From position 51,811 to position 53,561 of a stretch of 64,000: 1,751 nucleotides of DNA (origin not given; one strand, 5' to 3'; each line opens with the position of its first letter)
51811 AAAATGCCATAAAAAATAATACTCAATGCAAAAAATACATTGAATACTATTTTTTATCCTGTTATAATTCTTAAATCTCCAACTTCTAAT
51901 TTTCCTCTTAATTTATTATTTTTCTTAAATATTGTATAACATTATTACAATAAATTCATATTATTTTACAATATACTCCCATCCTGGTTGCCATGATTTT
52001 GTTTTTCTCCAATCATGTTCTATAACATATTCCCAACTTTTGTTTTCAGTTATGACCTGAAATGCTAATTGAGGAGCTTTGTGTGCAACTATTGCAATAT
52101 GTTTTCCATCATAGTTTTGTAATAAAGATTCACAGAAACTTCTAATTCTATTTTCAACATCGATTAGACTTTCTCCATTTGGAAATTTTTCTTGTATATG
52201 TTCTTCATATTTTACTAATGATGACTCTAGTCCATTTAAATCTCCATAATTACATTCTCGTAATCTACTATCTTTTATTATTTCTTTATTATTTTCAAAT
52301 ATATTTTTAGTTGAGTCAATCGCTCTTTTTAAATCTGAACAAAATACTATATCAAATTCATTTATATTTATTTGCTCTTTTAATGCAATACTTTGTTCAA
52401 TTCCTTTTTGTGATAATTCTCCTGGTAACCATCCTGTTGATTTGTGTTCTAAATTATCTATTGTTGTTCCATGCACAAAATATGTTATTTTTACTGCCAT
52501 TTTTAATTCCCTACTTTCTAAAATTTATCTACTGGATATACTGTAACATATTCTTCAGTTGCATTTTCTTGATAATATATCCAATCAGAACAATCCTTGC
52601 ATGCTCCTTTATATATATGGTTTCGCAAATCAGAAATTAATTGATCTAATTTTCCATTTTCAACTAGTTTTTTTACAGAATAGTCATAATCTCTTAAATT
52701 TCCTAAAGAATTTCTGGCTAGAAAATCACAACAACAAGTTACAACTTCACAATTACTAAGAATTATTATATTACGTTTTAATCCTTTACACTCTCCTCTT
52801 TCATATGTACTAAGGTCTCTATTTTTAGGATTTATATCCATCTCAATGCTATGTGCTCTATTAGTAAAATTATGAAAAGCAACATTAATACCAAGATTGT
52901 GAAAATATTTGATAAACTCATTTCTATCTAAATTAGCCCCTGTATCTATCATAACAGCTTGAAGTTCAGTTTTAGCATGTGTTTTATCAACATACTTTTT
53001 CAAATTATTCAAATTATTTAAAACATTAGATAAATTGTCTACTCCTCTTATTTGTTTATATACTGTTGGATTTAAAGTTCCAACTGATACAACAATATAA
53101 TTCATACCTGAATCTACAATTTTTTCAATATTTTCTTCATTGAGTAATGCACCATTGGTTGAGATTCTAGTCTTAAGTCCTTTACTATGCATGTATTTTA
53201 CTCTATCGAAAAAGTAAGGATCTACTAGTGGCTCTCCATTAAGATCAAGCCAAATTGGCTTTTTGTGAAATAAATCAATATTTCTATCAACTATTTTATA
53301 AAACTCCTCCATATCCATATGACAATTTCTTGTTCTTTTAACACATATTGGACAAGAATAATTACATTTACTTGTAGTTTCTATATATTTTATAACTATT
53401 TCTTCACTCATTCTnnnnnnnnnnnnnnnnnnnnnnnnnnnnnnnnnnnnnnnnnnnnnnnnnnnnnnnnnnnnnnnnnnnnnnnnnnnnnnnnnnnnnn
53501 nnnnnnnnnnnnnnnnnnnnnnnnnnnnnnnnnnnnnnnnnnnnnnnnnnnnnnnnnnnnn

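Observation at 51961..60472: Compact nine-gene operon with three radical-SAM/SPASM enzymes but no precursor peptide, plus nucleosidase, SDR, HAD, histidine phosphatase, Lnu-like nucleotidyltransferase and NhaC transporter: an uncharacterised small-molecule pathway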

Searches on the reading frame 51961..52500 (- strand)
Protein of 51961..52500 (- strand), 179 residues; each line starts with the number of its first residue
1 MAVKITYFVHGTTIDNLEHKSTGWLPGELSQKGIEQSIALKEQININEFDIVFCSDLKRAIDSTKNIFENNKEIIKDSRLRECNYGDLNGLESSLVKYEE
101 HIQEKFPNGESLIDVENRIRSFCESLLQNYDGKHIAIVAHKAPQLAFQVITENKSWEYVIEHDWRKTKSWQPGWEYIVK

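Call 3: search_protein_families(library=pfam, proteins=[window:51961-52500:-], max_evalue=0.01)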
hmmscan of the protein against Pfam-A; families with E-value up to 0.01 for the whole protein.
window:51961-52500:- (179 aa): 1 family
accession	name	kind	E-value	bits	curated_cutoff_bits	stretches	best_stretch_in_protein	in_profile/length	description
PF00300.27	His_Phos_1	-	6.7e-26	91.6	21.7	1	10-143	6-150/194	Histidine phosphatase superfamily (branch 1)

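Call 4: search_protein_families(library=ncbifam, proteins=[window:51961-52500:-], max_evalue=0.01)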
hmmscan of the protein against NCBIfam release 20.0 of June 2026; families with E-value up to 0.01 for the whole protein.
window:51961-52500:- (179 aa): 18 families
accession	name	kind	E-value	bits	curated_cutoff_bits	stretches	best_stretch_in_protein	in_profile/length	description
NF045917.1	PhserinePhPspA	equivalog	2.1e-18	66.8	350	1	3-149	2-159/211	phosphoserine phosphatase PspA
TIGR03162.1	ribazole_cobC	equivalog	2.1e-18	66.4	162.9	1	10-154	6-158/176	alpha-ribazole phosphatase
NF011580.0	PRK15004.1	equivalog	1e-12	48.5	250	1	8-141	6-150/203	adenosylcobalamin/alpha-ribazole phosphatase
NF010713.0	PRK14115.1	equivalog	1.1e-12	47.8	305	1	4-93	3-98/248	2,3-diphosphoglycerate-dependent phosphoglycerate mutase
TIGR01258.1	pgm_1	subfamily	1.2e-12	47.7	81.7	1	7-94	5-98/245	2,3-bisphosphoglycerate-dependent phosphoglycerate mutase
NF002339.0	PRK01295.1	equivalog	1.7e-11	44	316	1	8-160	8-178/206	2,3-bisphosphoglycerate-dependent phosphoglycerate mutase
TIGR03848.1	MSMEG_4193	subfamily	2.2e-11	43.6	203.85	1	9-122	6-129/204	MSMEG_4193 family putative phosphomutase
NF010717.0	PRK14119.1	equivalog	2.7e-11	43.5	378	1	7-93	6-98/228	2,3-diphosphoglycerate-dependent phosphoglycerate mutase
NF038349.1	dPGM_arch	equivalog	1.4e-10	41.3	225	1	28-144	25-141/194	2,3-diphosphoglycerate-dependent phosphoglycerate mutase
NF005567.0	PRK07238.1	equivalog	1.4e-10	41.1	326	1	8-143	183-329/378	bifunctional RNase H/acid phosphatase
NF002217.0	PRK01112.1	equivalog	2.7e-10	40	320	1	6-62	5-61/228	2,3-bisphosphoglycerate-dependent phosphoglycerate mutase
NF010714.0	PRK14116.1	equivalog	1.3e-09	37.9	401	1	4-92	3-97/229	2,3-diphosphoglycerate-dependent phosphoglycerate mutase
NF010716.0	PRK14118.1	equivalog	1.7e-09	37.3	409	1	5-94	3-98/227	2,3-diphosphoglycerate-dependent phosphoglycerate mutase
NF002901.0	PRK03482.1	equivalog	8.8e-09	35.3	261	1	8-141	7-151/215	2,3-diphosphoglycerate-dependent phosphoglycerate mutase GpmB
NF010718.0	PRK14120.1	equivalog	1e-08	34.8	366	1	4-104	6-111/249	phosphoglyceromutase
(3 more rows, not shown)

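Call 22: search_protein_families(library=padloc, proteins=[window:51961-52500:-], max_evalue=0.01)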
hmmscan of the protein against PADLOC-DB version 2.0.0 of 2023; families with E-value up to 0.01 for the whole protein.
window:51961-52500:- (179 aa): 0 families

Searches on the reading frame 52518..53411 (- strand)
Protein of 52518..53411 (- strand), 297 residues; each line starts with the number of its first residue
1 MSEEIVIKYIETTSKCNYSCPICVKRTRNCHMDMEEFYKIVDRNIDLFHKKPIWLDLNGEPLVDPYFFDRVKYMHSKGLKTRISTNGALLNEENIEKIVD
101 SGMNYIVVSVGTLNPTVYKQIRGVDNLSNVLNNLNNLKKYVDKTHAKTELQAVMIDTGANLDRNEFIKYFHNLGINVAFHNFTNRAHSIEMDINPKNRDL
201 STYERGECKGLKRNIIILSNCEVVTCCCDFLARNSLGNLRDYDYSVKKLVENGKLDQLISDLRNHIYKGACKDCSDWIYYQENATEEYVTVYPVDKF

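Call 3: search_protein_families(library=pfam, proteins=[window:52518-53411:-], max_evalue=0.01)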
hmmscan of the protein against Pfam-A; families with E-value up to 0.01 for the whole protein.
window:52518-53411:- (297 aa): 3 families
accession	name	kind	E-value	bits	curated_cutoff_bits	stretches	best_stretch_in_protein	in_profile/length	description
PF04055.27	Radical_SAM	-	1.6e-15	58.1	29.5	1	10-143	1-143/166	Radical SAM superfamily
PF13186.11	SPASM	-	0.00043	20.9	21.5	1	208-274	1-66/67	Iron-sulfur cluster-binding domain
PF19238.5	Radical_SAM_2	-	0.0045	17.1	26.7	1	90-146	64-120/151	Radical SAM-like domain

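Call 4: search_protein_families(library=ncbifam, proteins=[window:52518-53411:-], max_evalue=0.01)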
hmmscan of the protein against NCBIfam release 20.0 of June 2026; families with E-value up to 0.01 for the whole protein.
window:52518-53411:- (297 aa): 34 families (the best 25 are shown)
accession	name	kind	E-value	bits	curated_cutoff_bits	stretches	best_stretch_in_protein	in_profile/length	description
TIGR04317.1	W_rSAM_matur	equivalog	1.9e-27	96.3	380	1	9-182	7-184/349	tungsten cofactor oxidoreductase radical SAM maturase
TIGR04321.1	spiroSPASM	subfamily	1.7e-26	93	250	1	10-280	235-508/510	spiro-SPASM protein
TIGR04311.1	rSAM_Geo_metal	subfamily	7.6e-16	58.2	400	1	9-151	6-152/423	radical SAM/SPASM family putative metalloenzyme maturase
TIGR04055.1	rSAM_NirJ2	equivalog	1e-13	51.5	500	1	11-140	5-136/326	putative heme d1 biosynthesis radical SAM protein NirJ2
TIGR04545.1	rSAM_ahbD_hemeb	equivalog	4e-13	49.5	500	1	11-139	5-136/339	heme b synthase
TIGR04054.1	rSAM_NirJ1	equivalog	5.9e-13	48.2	650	1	11-125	41-156/387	putative heme d1 biosynthesis radical SAM protein NirJ1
TIGR02666.1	moaA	equivalog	6.7e-13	48.3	284.05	1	12-183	16-193/336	GTP 3',8-cyclase MoaA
NF001199.0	PRK00164.2-1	equivalog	7.5e-13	48.3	231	1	10-137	16-145/308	GTP 3',8-cyclase MoaA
NF038283.1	viperin_w_prok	equivalog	5.9e-12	45.3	180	1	12-148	8-151/281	viperin family antiviral radical SAM protein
TIGR04347.1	pseudo_SAM_Halo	equivalog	1.6e-11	44.1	525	1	11-180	43-210/390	TIGR04347 family pseudo-SAM/SPASM protein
TIGR04546.1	rSAM_ahbC_deAc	equivalog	1.9e-11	43.4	650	1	11-138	44-173/390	12,18-didecarboxysiroheme deacetylase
TIGR04051.1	rSAM_NirJ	equivalog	1e-10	41.1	515.45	1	13-119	9-117/354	heme d1 biosynthesis radical SAM protein NirJ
TIGR03962.1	mycofact_rSAM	equivalog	2.8e-10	39.9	265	1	11-139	17-146/339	mycofactocin radical SAM maturase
TIGR02668.1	moaA_archaeal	equivalog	3.7e-10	39.3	325.25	1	10-136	14-142/303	GTP 3',8-cyclase MoaA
TIGR04133.1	rSAM_w_lipo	hypoth_equivalog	4.1e-10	39.1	425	1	9-123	27-145/350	TIGR04133 family radical SAM/SPASM protein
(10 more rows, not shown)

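Call 22: search_protein_families(library=padloc, proteins=[window:52518-53411:-], max_evalue=0.01)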
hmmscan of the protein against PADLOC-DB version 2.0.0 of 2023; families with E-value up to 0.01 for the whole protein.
window:52518-53411:- (297 aa): 2 families
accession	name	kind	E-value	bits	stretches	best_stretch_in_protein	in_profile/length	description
PDLC02903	pVip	-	8.7e-17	59.4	1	12-166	6-157/257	Viperins not associated with kinases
PDLC02904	pVip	-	8.6e-15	53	1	4-169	2-164/262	Viperins associated with kinases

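Call 33: search_solved_structures(query=window:52518-53411:-, max_evalue=0.00001)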
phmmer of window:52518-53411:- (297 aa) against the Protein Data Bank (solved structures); distinct sequences matched with E-value up to 0.00001: 0.
